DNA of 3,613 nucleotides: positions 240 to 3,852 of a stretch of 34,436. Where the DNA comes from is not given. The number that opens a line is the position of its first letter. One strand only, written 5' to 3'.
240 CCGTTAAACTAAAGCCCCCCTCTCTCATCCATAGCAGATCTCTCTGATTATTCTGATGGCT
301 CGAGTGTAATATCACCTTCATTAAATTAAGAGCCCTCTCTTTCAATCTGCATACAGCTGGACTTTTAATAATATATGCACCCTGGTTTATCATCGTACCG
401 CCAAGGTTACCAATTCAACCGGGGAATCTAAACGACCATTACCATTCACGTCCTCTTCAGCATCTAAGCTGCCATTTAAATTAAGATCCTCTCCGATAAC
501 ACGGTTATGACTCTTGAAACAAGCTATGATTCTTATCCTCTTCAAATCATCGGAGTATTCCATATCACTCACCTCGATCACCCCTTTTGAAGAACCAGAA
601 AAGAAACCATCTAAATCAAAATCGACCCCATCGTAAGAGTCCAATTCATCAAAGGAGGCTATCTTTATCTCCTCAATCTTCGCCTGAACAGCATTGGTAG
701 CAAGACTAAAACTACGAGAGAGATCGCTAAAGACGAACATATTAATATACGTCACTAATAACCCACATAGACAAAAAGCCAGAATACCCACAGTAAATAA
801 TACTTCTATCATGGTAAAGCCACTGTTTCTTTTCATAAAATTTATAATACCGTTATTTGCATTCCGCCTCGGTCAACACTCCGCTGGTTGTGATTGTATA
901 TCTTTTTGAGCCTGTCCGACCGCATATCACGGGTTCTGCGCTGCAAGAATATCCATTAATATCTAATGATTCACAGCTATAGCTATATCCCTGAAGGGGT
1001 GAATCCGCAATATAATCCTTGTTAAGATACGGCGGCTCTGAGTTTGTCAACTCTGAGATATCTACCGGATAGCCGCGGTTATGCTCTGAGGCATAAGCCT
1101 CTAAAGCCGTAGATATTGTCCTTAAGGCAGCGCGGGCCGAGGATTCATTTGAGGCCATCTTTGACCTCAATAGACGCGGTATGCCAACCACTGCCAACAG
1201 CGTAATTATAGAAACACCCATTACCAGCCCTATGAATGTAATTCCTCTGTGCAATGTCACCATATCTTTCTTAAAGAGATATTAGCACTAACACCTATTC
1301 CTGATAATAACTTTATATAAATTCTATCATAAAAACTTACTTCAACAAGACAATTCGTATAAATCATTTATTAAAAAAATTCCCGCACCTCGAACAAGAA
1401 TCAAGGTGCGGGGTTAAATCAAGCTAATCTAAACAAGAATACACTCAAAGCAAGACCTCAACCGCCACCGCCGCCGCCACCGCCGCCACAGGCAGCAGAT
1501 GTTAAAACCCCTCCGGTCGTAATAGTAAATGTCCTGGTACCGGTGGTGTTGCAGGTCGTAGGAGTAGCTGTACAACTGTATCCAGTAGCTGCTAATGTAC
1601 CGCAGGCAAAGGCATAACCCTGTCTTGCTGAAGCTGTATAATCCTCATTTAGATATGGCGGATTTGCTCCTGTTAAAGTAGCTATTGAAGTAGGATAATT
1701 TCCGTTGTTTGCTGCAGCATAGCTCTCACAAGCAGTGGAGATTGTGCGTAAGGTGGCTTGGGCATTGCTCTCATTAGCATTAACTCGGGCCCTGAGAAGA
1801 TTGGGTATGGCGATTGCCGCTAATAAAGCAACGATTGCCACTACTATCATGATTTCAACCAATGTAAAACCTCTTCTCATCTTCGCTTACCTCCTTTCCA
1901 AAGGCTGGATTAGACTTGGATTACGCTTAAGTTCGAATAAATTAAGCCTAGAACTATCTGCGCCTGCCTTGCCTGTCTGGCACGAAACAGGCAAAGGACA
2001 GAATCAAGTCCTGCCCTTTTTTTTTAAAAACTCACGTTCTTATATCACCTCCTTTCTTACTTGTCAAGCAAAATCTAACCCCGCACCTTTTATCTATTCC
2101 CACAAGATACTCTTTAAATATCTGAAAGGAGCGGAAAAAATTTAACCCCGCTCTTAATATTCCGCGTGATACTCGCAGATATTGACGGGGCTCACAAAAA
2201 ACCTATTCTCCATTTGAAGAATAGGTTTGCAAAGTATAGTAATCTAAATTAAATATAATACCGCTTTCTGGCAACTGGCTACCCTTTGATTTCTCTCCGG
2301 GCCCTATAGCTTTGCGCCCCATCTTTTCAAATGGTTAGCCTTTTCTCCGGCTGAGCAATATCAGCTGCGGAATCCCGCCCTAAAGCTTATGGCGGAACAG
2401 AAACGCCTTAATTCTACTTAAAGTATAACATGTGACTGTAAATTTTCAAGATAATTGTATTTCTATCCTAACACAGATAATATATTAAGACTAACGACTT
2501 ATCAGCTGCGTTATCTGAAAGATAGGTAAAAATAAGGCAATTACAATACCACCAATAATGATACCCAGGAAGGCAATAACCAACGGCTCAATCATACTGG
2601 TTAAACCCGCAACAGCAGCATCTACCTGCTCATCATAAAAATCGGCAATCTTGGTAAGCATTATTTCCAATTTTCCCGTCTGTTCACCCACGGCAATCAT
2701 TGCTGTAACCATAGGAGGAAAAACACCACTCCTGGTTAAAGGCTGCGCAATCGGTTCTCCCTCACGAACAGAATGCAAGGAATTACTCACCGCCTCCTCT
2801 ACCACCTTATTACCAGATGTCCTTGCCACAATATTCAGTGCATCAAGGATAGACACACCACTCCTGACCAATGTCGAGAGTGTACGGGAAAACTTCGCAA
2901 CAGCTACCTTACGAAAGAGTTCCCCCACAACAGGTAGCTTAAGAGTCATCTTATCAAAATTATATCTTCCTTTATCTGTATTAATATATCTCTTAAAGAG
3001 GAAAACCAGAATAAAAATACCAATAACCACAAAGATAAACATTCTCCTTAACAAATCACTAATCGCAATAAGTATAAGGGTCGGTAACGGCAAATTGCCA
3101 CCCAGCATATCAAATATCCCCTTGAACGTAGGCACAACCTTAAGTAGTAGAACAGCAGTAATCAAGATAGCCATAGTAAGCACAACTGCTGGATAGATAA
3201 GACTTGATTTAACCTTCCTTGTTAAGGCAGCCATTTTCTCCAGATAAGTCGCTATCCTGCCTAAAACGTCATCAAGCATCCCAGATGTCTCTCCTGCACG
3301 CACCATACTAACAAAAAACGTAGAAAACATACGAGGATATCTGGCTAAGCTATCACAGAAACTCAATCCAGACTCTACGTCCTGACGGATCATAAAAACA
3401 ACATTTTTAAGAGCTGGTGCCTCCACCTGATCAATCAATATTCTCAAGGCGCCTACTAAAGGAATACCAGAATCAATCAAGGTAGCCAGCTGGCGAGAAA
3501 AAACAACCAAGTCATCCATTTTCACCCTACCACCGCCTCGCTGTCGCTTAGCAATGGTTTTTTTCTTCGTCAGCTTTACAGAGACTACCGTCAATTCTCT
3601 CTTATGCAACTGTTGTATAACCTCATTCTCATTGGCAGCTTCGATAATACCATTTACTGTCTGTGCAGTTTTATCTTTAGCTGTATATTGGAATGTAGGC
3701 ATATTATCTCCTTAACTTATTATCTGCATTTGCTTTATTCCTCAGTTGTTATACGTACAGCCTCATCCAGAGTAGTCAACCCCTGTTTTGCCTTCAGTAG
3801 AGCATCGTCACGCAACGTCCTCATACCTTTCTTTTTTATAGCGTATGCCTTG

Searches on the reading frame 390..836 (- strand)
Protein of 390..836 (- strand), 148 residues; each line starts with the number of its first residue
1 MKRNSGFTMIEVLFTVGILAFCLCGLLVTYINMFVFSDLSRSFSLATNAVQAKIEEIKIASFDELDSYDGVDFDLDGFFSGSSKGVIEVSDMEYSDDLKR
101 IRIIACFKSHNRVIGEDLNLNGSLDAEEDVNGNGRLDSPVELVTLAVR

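Call 6: search_protein_families(library=pfam, proteins=[window:390-836:-], max_evalue=0.001)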
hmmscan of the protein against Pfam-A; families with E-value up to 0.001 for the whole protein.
window:390-836:- (148 aa): 1 family
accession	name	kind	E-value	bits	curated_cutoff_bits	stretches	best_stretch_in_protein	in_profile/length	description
PF07963.17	N_methyl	-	2.6e-05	24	21.2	1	1-22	1-22/27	Prokaryotic N-terminal methylation motif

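Call 39: find_encoding_contigs(protein=window:390-836:-, flank=10000, max_places=3)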
Protein window:390-836:- (148 aa): no gene with exactly this product is on record in the collection.

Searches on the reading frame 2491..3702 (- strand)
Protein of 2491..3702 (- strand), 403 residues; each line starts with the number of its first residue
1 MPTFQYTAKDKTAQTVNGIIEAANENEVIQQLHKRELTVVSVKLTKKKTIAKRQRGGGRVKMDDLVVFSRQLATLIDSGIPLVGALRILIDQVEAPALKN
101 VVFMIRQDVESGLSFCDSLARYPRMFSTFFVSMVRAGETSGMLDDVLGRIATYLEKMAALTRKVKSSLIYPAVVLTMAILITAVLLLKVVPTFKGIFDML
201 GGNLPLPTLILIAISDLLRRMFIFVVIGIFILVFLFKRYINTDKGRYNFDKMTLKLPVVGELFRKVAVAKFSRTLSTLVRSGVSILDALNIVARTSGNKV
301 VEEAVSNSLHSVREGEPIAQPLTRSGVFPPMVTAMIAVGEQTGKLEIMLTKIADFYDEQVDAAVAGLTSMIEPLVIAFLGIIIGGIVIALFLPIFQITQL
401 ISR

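Call 4: search_protein_families(library=pfam, proteins=[window:2491-3702:-], max_evalue=0.01)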
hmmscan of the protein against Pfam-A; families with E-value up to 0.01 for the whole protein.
window:2491-3702:- (403 aa): 1 family
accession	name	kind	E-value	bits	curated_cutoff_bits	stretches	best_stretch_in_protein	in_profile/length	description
PF00482.28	T2SSF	-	1.6e-63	212.7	25.2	2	68-191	1-125/125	Type II secretion system (T2SS), protein F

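Call 5: search_protein_families(library=ncbifam, proteins=[window:2491-3702:-], max_evalue=0.01)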
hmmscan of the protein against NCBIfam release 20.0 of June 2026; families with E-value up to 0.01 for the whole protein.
window:2491-3702:- (403 aa): 6 families
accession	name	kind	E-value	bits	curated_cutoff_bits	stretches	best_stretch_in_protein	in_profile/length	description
NF052606.1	T4PiliAsmPilCMyx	equivalog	1.5e-128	429.2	700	1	2-401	20-418/419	type IV pilus assembly protein PilC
NF052607.1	T4PiliAsmPilCThrm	equivalog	3.3e-126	421.6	700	1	1-402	1-405/406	type IV pilus assembly protein PilC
TIGR02120.1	GspF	equivalog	2.1e-119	399.3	424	1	4-401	1-401/401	type II secretion system inner membrane protein GspF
NF007861.0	PRK10573.1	equivalog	1.4e-81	274.6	401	1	4-402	7-399/401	protein transport protein HofC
NF047826.1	T3SSXpsF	equivalog_domain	5.6e-79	265.8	650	1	1-401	1-404/405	type II secretion system protein XpsF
NF041012.2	T4P_ComGB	equivalog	7.8e-45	153.6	240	2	126-398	60-331/332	competence type IV pilus assembly protein ComGB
